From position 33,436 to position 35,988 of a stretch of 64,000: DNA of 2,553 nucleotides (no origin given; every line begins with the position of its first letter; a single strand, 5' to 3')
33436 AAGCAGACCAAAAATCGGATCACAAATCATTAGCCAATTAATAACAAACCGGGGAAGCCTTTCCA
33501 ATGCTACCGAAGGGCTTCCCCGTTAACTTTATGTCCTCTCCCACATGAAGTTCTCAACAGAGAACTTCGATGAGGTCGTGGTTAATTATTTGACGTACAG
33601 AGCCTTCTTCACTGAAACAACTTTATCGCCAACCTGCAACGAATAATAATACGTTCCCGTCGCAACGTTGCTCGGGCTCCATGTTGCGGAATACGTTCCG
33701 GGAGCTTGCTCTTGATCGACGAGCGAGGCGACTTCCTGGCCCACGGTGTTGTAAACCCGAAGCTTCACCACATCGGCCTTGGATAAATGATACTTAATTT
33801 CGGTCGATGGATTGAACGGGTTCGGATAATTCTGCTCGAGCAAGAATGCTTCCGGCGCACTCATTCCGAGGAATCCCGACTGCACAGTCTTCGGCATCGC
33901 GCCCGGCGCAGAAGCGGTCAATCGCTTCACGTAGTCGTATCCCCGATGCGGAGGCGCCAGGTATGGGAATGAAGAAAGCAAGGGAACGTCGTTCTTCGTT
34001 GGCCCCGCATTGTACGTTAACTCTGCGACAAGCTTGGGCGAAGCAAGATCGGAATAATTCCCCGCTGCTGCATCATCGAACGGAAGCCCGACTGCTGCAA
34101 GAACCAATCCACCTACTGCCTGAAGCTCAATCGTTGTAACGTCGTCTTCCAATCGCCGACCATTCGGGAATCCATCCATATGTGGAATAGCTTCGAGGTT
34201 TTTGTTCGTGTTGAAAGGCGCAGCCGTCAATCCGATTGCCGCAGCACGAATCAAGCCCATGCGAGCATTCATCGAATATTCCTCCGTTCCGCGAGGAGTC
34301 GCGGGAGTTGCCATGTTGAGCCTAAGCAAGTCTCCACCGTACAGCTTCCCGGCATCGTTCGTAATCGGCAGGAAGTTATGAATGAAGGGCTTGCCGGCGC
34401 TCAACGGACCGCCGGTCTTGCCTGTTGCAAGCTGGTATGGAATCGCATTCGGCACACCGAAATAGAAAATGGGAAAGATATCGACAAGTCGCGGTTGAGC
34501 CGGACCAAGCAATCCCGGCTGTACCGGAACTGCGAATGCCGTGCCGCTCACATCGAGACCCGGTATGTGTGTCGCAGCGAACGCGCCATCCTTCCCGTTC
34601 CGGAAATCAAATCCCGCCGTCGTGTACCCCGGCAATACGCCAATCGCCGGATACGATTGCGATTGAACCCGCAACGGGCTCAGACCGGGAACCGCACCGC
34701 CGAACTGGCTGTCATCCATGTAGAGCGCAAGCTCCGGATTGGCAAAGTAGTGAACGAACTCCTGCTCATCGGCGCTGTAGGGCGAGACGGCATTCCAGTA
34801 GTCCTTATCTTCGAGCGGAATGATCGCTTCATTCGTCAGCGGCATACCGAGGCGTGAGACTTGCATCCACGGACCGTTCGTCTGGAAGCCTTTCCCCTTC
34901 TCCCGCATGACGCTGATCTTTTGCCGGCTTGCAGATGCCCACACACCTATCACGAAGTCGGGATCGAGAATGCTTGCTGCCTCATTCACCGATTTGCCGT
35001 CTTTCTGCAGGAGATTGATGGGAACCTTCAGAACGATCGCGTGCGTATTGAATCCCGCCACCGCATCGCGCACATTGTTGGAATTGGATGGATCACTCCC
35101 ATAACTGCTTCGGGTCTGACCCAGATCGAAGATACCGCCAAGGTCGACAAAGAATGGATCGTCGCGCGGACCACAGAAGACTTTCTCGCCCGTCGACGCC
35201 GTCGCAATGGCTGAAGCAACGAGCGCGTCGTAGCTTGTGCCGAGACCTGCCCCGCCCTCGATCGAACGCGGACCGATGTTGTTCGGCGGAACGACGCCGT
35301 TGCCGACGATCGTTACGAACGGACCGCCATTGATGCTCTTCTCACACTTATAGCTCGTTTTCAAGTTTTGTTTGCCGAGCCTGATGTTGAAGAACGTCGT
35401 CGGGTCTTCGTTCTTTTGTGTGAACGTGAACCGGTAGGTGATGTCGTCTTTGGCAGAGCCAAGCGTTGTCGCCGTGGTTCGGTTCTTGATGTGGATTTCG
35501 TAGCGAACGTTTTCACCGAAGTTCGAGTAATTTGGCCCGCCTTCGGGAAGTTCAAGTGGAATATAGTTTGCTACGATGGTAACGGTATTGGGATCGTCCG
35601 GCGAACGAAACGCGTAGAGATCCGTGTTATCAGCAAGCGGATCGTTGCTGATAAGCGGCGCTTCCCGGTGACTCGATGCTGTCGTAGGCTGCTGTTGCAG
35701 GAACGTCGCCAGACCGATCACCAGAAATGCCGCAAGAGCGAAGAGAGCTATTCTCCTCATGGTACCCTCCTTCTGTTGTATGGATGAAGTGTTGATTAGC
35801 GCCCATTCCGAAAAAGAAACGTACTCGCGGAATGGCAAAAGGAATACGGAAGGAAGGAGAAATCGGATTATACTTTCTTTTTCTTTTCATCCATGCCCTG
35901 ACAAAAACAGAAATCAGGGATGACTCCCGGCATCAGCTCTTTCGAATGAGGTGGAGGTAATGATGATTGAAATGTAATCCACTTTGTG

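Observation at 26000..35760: Tandem DUF4331 T9SS cargo paralogs (mature N-terminus SSHREAP) clustered with TPR protein, double-NicO metal transporter and sigma-E/ChrR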

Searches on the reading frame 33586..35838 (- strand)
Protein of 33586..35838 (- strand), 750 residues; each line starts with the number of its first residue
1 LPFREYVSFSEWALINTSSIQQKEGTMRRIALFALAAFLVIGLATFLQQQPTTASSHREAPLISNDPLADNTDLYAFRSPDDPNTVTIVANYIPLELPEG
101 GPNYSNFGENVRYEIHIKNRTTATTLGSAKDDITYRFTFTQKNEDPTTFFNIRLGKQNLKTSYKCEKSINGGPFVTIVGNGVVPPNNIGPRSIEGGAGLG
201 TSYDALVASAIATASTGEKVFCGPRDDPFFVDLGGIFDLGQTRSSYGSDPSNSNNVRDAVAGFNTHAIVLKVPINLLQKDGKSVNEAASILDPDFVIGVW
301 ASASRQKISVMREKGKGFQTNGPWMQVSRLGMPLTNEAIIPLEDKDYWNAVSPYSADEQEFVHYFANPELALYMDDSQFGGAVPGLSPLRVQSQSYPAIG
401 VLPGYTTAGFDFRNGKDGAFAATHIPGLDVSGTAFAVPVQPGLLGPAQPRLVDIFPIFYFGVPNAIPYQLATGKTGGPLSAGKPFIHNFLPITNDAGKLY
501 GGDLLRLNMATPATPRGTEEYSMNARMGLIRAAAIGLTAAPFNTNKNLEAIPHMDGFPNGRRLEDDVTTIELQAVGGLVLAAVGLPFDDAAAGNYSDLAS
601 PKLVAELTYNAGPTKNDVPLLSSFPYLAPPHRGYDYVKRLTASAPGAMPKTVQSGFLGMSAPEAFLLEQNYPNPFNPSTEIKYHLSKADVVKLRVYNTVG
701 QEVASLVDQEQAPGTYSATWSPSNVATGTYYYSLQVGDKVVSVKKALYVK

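Call 4: search_protein_families(library=pfam, proteins=[window:33586-35838:-], max_evalue=0.01)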
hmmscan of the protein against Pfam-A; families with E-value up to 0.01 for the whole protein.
window:33586-35838:- (750 aa): 4 families
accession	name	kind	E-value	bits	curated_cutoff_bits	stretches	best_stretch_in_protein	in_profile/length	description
PF14224.11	DUF4331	-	7e-119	398.2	27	1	55-630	1-421/421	Domain of unknown function (DUF4331)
PF18962.6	Por_Secre_tail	-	2.2e-06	28.3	27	1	671-745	2-72/75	Secretion system C-terminal sorting domain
PF13860.13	FlgD_ig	-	8.8e-05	22.8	27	1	686-735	20-74/79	FlgD Ig-like domain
PF13585.12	CHU_C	-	0.00025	21.6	27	1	686-739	24-76/86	CHU_C Type IX secretion signal domain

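Call 5: search_protein_families(library=ncbifam, proteins=[window:33586-35838:-], max_evalue=0.01)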
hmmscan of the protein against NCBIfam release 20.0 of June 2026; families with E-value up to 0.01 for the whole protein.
window:33586-35838:- (750 aa): 3 families
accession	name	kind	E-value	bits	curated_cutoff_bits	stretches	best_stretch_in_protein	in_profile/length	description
TIGR04183.1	Por_Secre_tail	domain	1.5e-07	31.3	23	1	671-744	2-68/72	T9SS type A sorting domain-containing protein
NF052323.1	T9SSA_dep_M6i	equivalog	5.3e-06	24.7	600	1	670-736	960-1026/1043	T9SS-dependent M6-like inactivated metalloprotease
NF038113.1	T9SSA_dep_M36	equivalog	0.0029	15.8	885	1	669-740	794-861/869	T9SS-dependent M36 family metallopeptidase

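Call 8: search_solved_structures(query=window:33586-35760:-, max_evalue=1)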
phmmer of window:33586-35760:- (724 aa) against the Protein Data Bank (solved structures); distinct sequences matched with E-value up to 1: 0.

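Call 11: find_homologous_proteins(query=window:33586-35760:-, max_evalue=0.00001)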
Query window:33586-35760:- (724 aa): 8000 proteins with E <= 0.00001 among 8000 candidates; the best 120 are listed.
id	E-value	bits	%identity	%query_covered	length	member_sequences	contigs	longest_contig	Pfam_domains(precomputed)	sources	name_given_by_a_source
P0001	0.0e+0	1647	100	100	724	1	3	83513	PF14224.12,PF18962.8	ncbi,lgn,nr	ncbi:MAG: DUF4331 family protein [Ignavibacteriae bacterium]|nr:DUF4331 family protein [Ignavibacter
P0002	0.0e+0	1327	81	97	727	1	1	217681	PF14224.12,PF18962.8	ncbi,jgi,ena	-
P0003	0.0e+0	1321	79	100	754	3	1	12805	PF14224.12,PF18962.8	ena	-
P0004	0.0e+0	1319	81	97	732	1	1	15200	PF14224.12,PF18962.8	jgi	jgi:hypothetical protein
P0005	0.0e+0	1318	79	100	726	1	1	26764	PF14224.12,PF18962.8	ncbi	-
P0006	0.0e+0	1310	78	100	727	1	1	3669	PF14224.12,PF18962.8,PF13860.13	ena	-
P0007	0.0e+0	1307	80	98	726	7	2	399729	PF14224.12,PF18962.8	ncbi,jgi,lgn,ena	ncbi:MAG TPA: DUF4331 family protein [Bacteroidota bacterium]|jgi:hypothetical protein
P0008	0.0e+0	1307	77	100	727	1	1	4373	PF14224.12,PF18962.8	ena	-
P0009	0.0e+0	1281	78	97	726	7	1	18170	PF14224.12,PF18962.8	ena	-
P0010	0.0e+0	1271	77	100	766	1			PF14224.12,PF18962.8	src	-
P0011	0.0e+0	1264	76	100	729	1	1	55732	PF14224.12,PF18962.8,PF13860.13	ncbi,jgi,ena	-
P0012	0.0e+0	1257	76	100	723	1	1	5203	PF14224.12,PF18962.8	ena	-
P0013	0.0e+0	1254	76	100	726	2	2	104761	PF14224.12,PF18962.8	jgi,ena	jgi:hypothetical protein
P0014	0.0e+0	1248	76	98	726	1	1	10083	PF14224.12,PF18962.8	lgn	-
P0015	0.0e+0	1242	76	99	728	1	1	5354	PF14224.12,PF18962.8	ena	-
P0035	0.0e+0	1184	72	98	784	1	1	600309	PF14224.12,PF18962.8,PF13860.13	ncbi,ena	-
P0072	0.0e+0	1150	70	99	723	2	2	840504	PF14224.12,PF18962.8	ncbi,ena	-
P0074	0.0e+0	1149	70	100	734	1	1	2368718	PF14224.12,PF18962.8,PF13860.13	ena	-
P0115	0.0e+0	1132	70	96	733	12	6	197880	PF14224.12,PF18962.8,PF13860.13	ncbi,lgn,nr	ncbi:DUF4331 domain-containing protein [candidate division KSB1 bacterium]|nr:MAG: DUF4331 domain-co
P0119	0.0e+0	1128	70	100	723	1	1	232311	PF14224.12,PF18962.8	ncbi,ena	-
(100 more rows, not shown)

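Call 12: find_encoding_contigs(protein=P0002, flank=10000, max_places=2)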
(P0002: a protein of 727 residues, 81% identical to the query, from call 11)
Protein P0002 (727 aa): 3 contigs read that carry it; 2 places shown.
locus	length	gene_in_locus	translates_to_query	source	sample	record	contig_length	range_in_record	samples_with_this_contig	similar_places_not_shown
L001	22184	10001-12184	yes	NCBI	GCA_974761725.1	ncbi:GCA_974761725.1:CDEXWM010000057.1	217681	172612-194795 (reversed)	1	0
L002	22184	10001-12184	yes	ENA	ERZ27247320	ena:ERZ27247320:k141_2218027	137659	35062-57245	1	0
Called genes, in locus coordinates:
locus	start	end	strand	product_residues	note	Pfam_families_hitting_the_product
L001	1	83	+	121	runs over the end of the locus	PF00581:Rhodanese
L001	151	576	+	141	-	PF00334:NDK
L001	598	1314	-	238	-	PF00588:SpoU_methylase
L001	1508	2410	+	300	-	PF01370:Epimerase, PF08338:DUF1731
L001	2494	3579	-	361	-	PF01926:MMR_HSR1 (weak), PF06071:YchF-GTPase_C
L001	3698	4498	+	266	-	-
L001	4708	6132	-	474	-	PF18962:Por_Secre_tail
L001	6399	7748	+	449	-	PF01532:Glyco_hydro_47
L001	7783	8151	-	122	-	PF00072:Response_reg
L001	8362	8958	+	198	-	PF07638:Sigma70_ECF, PF04542:Sigma70_r2, PF08281:Sigma70_r4_2, PF04545:Sigma70_r4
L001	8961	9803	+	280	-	PF10099:RskA_C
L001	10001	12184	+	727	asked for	PF14224:DUF4331, PF18962:Por_Secre_tail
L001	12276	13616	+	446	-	PF00515:TPR_1 (faint), PF07719:TPR_2 (faint), PF11846:Wzy_C_2 (faint), PF12895:ANAPC3 (faint), PF13174:TPR_6 (faint), PF13176:TPR_7 (faint), PF13181:TPR_8 (faint), PF13371:TPR_9 (faint), +12 more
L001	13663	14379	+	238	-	PF03824:NicO (weak)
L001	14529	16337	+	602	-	PF21783:YNCE (faint), PF10282:Lactonase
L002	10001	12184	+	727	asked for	PF14224:DUF4331, PF18962:Por_Secre_tail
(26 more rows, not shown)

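Call 13: find_encoding_contigs(protein=P0115, flank=10000, max_places=2)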
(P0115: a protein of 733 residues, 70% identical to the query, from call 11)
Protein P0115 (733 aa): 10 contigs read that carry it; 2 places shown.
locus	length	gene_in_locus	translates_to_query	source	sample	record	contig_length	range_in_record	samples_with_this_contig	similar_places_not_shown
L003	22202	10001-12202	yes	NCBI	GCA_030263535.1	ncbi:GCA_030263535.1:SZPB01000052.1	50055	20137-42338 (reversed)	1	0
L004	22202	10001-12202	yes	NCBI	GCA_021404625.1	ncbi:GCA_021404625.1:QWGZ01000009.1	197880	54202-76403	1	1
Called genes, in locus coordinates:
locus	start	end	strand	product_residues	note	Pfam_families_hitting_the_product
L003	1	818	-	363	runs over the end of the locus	PF00487:FA_desaturase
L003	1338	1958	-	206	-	PF01424:R3H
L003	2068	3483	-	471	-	PF01225:Mur_ligase, PF08245:Mur_ligase_M, PF02875:Mur_ligase_C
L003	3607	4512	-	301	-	PF12844:HTH_19 (weak), PF13413:HTH_25, PF13464:RodZ_C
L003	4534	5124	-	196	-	PF02545:Maf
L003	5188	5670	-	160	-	PF02580:Tyr_Deacylase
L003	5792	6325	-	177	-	-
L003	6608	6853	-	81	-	-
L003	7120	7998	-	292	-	PF01040:UbiA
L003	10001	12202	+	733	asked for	PF14224:DUF4331, PF13860:FlgD_ig (faint), PF18962:Por_Secre_tail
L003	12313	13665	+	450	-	PF00515:TPR_1 (faint), PF07719:TPR_2 (faint), PF11846:Wzy_C_2 (faint), PF13174:TPR_6 (faint), PF13176:TPR_7 (faint), PF25060:ARM_TT21_2nd (weak), PF13432:TPR_16 (weak), PF14559:TPR_19 (weak), +14 more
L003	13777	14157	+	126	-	PF10012:DUF2255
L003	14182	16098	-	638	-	PF00144:Beta-lactamase, PF17660:BTRD1 (weak)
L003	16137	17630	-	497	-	PF02113:Peptidase_S13, PF13354:Beta-lactamase2 (faint)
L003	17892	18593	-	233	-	-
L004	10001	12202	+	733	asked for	PF14224:DUF4331, PF13860:FlgD_ig (faint), PF18962:Por_Secre_tail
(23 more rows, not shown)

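Call 14: find_encoding_contigs(protein=P0074, flank=10000, max_places=2)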
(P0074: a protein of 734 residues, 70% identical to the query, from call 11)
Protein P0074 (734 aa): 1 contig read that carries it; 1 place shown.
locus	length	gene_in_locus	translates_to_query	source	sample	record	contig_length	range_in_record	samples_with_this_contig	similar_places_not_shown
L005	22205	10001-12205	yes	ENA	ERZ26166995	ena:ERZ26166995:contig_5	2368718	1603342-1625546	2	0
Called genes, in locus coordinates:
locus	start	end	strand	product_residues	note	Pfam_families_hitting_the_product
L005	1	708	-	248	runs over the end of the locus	PF01073:3Beta_HSD (weak), PF01370:Epimerase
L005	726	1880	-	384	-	PF01757:Acyl_transf_3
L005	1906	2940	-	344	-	PF00291:PALP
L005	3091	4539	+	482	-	PF00890:FAD_binding_2, PF01134:GIDA (faint), PF01266:DAO, PF03486:HI0933_like (weak), PF12831:FAD_oxidored, PF13450:NAD_binding_8 (weak)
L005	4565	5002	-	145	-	PF07366:SnoaL, PF12680:SnoaL_2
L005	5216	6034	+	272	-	PF00753:Lactamase_B, PF12706:Lactamase_B_2, PF23023:Anti-Pycsar_Apyc1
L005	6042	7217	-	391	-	PF05977:MFS_3, PF07690:MFS_1, PF13347:MFS_2 (weak), PF07690:MFS_1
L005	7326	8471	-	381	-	-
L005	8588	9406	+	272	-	PF05721:PhyH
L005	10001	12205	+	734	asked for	PF14224:DUF4331, PF13860:FlgD_ig (weak), PF18962:Por_Secre_tail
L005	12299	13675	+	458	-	PF13424:TPR_12 (faint), PF13428:TPR_14 (faint), PF21033:RMD1-3 (faint), PF23914:TPR_CcmH_CycH (faint), PF25064:ARM_TT21_5th (faint), PF14559:TPR_19 (weak), PF13432:TPR_16, PF14559:TPR_19, +8 more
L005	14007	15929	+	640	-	PF13620:CarboxypepD_reg, PF13715:CarbopepD_reg_2, PF07715:Plug, PF00593:TonB_dep_Rec_b-barrel, PF25183:OMP_b-brl_4 (weak)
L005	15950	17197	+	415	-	PF00872:Transposase_mut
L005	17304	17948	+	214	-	-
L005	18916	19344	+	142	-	-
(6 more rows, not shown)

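Call 21: find_encoding_contigs(protein=P0072, flank=10000, max_places=1)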
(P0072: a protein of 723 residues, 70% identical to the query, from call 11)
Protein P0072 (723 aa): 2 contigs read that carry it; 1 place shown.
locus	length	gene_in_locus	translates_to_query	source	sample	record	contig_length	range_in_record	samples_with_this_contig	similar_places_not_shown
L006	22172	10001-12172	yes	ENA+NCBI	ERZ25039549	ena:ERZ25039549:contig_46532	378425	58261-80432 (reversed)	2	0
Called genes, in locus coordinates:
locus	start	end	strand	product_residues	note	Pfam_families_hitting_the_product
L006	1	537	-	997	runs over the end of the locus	PF13620:CarboxypepD_reg, PF13715:CarbopepD_reg_2, PF07715:Plug, PF00593:TonB_dep_Rec_b-barrel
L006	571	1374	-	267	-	PF00528:BPD_transp_1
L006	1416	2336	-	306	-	PF00528:BPD_transp_1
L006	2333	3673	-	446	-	PF01547:SBP_bac_1, PF13416:SBP_bac_8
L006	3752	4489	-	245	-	PF00392:GntR, PF07702:UTRA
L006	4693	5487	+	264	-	PF00106:adh_short, PF08659:KR, PF13561:adh_short_C2, PF23441:SDR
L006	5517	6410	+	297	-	PF00753:Lactamase_B, PF23023:Anti-Pycsar_Apyc1 (weak), PF12706:Lactamase_B_2 (weak)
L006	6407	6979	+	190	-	-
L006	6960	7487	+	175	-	-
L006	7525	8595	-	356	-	-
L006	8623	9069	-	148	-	-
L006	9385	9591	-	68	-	PF11127:YgaP-like_TM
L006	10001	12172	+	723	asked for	PF14224:DUF4331, PF18962:Por_Secre_tail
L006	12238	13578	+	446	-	PF23914:TPR_CcmH_CycH (faint), PF13181:TPR_8 (faint), PF13424:TPR_12 (faint), PF13431:TPR_17 (faint), PF13432:TPR_16 (faint), PF14559:TPR_19 (faint), PF00515:TPR_1 (faint), PF07719:TPR_2 (faint), +3 more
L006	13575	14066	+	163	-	PF20420:DUF6702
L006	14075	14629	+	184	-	PF04955:HupE_UreJ, PF13795:HupE_UreJ_2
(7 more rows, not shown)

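Call 22: find_encoding_contigs(protein=P0035, flank=10000, max_places=1)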
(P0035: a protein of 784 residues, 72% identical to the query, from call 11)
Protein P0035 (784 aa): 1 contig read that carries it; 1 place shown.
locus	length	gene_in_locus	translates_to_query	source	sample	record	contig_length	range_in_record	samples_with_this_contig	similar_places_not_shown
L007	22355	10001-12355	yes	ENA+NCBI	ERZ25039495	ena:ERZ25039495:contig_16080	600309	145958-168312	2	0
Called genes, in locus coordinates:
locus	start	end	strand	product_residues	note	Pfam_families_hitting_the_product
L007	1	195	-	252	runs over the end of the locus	-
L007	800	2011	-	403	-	PF02417:Chromate_transp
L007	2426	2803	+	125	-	-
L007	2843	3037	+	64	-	-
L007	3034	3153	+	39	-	-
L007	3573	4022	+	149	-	PF07606:DUF1569 (weak)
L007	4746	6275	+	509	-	PF00989:PAS, PF13188:PAS_8 (weak), PF08448:PAS_4, PF13426:PAS_9 (faint), PF08447:PAS_3, PF00512:HisKA, PF02518:HATPase_c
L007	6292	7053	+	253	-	PF00072:Response_reg, PF04397:LytTR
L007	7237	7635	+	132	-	PF00072:Response_reg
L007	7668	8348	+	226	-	-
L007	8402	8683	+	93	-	-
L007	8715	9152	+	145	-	PF07366:SnoaL, PF12680:SnoaL_2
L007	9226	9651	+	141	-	PF07366:SnoaL, PF12680:SnoaL_2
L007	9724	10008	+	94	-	-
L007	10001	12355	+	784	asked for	PF14224:DUF4331, PF18962:Por_Secre_tail, PF13860:FlgD_ig (weak)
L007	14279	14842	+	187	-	PF04955:HupE_UreJ, PF13795:HupE_UreJ_2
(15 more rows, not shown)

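Call 24: find_encoding_contigs(protein=P0007, flank=10000, max_places=1)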
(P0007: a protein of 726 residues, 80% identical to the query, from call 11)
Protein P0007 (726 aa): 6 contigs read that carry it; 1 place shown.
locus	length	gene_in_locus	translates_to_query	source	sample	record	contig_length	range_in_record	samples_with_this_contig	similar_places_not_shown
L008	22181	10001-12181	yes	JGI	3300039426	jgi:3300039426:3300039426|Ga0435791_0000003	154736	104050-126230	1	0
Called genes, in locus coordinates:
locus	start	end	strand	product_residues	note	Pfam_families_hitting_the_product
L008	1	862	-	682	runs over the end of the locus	PF04932:Wzy_C, PF13432:TPR_16 (faint), PF13428:TPR_14 (faint), PF07719:TPR_2 (faint), PF14559:TPR_19 (weak)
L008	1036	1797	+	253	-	PF01259:SAICAR_synt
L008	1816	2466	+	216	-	PF02666:PS_Dcarbxylase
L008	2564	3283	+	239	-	PF01066:CDP-OH_P_transf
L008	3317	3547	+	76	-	PF02700:PurS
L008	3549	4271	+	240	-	PF07685:GATase_3, PF13507:GATase_5, PF01965:DJ-1_PfpI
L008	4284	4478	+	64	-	PF02416:TatA_B_E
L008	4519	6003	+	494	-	PF01425:Amidase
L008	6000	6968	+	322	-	PF02629:CoA_binding, PF00549:Ligase_CoA, PF13607:Succ_CoA_lig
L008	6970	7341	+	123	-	PF00581:Rhodanese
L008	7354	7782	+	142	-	PF00334:NDK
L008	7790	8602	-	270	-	PF00588:SpoU_methylase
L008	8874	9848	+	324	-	PF01370:Epimerase, PF13460:NAD_binding_10 (weak), PF16363:GDP_Man_Dehyd, PF08338:DUF1731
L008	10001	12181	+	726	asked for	PF14224:DUF4331, PF18962:Por_Secre_tail (weak)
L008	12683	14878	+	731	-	PF14224:DUF4331, PF13860:FlgD_ig (faint)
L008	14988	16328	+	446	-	PF11846:Wzy_C_2 (faint), PF24575:TPR_Slam (faint), PF25063:ARM_TT21_C (faint), PF00515:TPR_1 (faint), PF07719:TPR_2 (faint), PF14559:TPR_19, PF13432:TPR_16 (weak), PF14559:TPR_19 (weak), +13 more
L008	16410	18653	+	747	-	PF13386:DsbD_2 (faint), PF03824:NicO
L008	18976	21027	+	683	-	PF05649:Peptidase_M13_N, PF01431:Peptidase_M13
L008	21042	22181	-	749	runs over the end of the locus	PF00364:Biotin_lipoyl (faint), PF25917:BSH_RND (weak), PF25919:BSH_CusB (weak), PF25973:BSH_CzcB (weak), PF25984:BSH_YknX (faint), PF25881:HH_YBHG, PF25954:Beta-barrel_RND_2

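Call 25: find_encoding_contigs(protein=P0119, flank=10000, max_places=1)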
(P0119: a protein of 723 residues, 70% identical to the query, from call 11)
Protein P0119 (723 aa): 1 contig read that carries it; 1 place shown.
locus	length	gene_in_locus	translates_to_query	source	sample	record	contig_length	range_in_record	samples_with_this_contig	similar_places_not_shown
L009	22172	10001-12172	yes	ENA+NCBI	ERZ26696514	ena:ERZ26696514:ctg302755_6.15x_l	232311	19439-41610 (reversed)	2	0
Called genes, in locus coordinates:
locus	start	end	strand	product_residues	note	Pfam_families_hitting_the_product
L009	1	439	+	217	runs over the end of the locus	PF08241:Methyltransf_11, PF13649:Methyltransf_25 (weak)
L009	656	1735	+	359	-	PF02405:MlaE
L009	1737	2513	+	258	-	PF00005:ABC_tran, PF13304:AAA_21 (faint)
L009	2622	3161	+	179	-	PF02470:MlaD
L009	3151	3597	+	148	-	-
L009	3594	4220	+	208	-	PF03886:ABC_trans_aux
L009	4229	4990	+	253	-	PF00027:cNMP_binding, PF04326:SLFN_AlbA_2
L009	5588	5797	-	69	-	PF11127:YgaP-like_TM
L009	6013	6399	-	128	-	PF22668:DUF7009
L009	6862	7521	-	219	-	PF00027:cNMP_binding, PF13545:HTH_Crp_2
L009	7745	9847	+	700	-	PF13191:AAA_16 (weak)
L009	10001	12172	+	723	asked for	PF14224:DUF4331, PF18962:Por_Secre_tail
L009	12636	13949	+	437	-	PF13431:TPR_17 (faint), PF13428:TPR_14 (faint), PF13432:TPR_16 (faint), PF14559:TPR_19 (faint), PF23914:TPR_CcmH_CycH (faint), PF13181:TPR_8 (faint), PF13424:TPR_12 (faint), PF07719:TPR_2 (faint), +1 more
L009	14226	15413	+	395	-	PF00487:FA_desaturase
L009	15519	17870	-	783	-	PF01935:DUF87 (weak), PF05872:HerA_C (faint)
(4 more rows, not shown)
